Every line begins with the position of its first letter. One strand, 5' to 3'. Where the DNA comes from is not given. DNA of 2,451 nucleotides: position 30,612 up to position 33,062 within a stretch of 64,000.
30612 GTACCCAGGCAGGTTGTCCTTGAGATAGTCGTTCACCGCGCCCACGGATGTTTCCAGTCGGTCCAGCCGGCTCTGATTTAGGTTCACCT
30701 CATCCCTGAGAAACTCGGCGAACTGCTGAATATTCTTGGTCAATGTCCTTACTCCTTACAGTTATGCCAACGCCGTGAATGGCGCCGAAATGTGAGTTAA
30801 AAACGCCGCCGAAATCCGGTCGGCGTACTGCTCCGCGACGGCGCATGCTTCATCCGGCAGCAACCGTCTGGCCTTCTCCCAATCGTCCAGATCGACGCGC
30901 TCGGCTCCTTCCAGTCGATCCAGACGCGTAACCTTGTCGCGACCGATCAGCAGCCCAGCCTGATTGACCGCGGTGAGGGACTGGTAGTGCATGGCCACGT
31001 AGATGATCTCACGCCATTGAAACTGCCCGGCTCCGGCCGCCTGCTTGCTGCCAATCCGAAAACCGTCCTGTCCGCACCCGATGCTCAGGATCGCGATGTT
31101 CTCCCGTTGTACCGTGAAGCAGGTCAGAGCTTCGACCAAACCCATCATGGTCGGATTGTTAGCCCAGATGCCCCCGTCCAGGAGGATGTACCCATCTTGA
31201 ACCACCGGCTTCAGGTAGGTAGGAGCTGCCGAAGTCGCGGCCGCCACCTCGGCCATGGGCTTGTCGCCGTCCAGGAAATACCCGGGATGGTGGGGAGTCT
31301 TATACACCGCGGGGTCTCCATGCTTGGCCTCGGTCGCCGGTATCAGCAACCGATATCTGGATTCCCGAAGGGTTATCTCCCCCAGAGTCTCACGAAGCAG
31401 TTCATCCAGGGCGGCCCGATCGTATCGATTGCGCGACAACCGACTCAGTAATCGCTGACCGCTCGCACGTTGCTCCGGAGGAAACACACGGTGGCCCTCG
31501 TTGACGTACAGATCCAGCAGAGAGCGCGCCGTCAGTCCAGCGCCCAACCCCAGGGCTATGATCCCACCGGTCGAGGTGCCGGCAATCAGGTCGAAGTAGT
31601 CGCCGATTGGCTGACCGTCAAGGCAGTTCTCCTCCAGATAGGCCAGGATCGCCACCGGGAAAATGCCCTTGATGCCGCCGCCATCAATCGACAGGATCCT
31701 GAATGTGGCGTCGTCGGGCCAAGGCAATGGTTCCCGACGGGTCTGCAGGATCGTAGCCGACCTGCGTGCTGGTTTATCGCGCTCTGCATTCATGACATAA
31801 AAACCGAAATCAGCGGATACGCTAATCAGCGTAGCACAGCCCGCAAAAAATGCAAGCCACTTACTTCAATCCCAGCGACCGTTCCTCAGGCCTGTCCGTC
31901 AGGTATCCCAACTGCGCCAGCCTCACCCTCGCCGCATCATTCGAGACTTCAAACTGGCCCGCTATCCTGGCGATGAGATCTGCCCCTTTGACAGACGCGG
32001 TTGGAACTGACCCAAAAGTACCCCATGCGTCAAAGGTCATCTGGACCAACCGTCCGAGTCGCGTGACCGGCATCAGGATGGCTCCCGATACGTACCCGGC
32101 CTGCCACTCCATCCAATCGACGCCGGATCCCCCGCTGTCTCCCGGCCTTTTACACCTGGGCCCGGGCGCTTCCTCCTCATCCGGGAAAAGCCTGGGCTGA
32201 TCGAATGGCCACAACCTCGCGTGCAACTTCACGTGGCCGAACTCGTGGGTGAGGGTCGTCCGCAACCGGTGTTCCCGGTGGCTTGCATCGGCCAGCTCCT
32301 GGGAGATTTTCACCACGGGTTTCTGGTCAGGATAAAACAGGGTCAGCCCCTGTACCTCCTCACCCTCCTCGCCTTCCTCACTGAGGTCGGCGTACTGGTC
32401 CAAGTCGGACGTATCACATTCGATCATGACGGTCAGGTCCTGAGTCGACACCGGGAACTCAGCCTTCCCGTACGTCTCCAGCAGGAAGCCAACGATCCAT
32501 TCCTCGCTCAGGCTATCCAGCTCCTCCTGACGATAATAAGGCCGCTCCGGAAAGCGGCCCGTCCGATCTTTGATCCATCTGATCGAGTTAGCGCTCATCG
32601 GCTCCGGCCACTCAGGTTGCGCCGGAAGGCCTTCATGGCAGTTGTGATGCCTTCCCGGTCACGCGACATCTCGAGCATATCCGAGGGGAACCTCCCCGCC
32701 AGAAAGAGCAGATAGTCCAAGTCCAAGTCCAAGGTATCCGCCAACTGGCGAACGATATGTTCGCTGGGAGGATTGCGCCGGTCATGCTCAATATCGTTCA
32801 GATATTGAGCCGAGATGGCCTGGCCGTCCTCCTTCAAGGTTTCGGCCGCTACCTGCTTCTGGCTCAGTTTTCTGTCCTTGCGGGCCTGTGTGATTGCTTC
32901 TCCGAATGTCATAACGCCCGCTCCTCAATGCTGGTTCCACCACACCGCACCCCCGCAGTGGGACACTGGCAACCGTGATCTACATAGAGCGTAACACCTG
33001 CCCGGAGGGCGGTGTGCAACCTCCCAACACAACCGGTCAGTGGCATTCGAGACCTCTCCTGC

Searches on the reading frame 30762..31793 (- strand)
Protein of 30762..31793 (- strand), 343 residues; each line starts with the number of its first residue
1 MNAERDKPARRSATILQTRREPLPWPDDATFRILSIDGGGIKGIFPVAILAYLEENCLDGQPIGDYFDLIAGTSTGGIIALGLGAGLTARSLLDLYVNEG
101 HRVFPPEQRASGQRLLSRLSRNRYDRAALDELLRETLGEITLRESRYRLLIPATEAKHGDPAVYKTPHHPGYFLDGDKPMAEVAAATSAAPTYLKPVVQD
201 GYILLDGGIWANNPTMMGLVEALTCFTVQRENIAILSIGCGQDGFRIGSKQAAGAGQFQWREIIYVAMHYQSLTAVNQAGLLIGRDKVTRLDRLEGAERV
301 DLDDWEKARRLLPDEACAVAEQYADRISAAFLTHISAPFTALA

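Call 4: search_protein_families(library=pfam, proteins=[window:30762-31793:-], max_evalue=0.01)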
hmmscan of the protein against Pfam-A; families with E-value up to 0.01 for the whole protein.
window:30762-31793:- (343 aa): 1 family
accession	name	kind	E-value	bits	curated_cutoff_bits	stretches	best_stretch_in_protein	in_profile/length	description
PF01734.28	Patatin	-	3.8e-30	106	27.7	1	34-216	1-188/191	Patatin-like phospholipase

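Call 5: search_protein_families(library=padloc, proteins=[window:30762-31793:-], max_evalue=0.01)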
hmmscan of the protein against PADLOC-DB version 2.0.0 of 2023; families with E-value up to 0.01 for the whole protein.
window:30762-31793:- (343 aa): 4 families
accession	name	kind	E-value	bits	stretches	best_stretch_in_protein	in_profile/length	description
PDLC00757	Effector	-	6e-105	349.2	1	24-340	3-321/331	Phospholipase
PDLC00758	Effector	-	2.2e-88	294.7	1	29-334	4-322/331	Phospholipase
PDLC00756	Effector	-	6e-39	132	1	81-275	1-197/280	Phospholipase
PDLC00755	Effector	-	1.8e-29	100.9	1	28-242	8-218/311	Phospholipase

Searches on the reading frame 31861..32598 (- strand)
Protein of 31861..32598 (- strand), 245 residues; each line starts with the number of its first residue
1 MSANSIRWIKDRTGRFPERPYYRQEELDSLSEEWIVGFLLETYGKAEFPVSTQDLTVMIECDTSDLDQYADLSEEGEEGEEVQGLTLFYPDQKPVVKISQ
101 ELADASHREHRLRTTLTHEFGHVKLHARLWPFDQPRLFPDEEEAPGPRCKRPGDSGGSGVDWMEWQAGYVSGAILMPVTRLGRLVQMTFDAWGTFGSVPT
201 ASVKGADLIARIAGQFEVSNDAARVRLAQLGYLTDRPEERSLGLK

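Call 4: search_protein_families(library=pfam, proteins=[window:31861-32598:-], max_evalue=0.01)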
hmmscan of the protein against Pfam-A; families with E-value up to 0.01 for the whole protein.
window:31861-32598:- (245 aa): 1 family
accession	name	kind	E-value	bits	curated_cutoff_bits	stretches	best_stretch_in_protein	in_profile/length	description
PF06114.19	Peptidase_M78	-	0.00076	19.7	22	1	105-226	35-121/123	IrrE N-terminal-like domain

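Call 5: search_protein_families(library=padloc, proteins=[window:31861-32598:-], max_evalue=0.01)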
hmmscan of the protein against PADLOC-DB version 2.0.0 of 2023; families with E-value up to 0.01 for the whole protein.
window:31861-32598:- (245 aa): 2 families
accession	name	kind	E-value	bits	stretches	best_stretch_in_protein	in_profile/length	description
PDLC04141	capP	-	1.1e-08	32.9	1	64-231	25-154/242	capP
PDLC03954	RmrA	-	0.0019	15.2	1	78-128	179-224/380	-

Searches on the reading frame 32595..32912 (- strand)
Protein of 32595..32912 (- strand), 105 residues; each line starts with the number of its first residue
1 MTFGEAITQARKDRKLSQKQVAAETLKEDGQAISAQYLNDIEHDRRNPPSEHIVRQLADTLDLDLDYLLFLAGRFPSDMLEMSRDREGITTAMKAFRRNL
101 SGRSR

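Call 4: search_protein_families(library=pfam, proteins=[window:32595-32912:-], max_evalue=0.01)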
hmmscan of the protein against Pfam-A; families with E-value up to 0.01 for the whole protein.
window:32595-32912:- (105 aa): 4 families
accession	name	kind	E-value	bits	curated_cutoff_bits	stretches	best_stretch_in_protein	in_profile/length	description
PF12844.13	HTH_19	-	8.8e-10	38.8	30.2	1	4-73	1-63/64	Helix-turn-helix domain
PF01381.28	HTH_3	-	5.8e-09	36.3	23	1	9-68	3-55/55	Helix-turn-helix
PF13560.12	HTH_31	-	2.8e-08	34.4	27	1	3-65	2-58/64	Helix-turn-helix domain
PF13413.12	HTH_25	-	0.0024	18.1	24.6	0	8-65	3-59/62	Helix-turn-helix domain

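Call 5: search_protein_families(library=padloc, proteins=[window:32595-32912:-], max_evalue=0.01)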
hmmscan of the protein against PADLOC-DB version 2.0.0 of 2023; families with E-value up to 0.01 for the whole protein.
window:32595-32912:- (105 aa): 5 families
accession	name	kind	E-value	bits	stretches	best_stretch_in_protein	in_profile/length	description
PDLC02926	HTH_VI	-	8e-10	36.9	1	3-75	2-67/92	-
PDLC04142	capH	-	7.5e-07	28.2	1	1-103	5-83/103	capH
PDLC03954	RmrA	-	0.00035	17.6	1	4-74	12-75/380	-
PDLC03949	RmrA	-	0.0005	17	1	5-68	5-61/363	-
PDLC03948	RmrA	-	0.0098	12.8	1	4-69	10-68/397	-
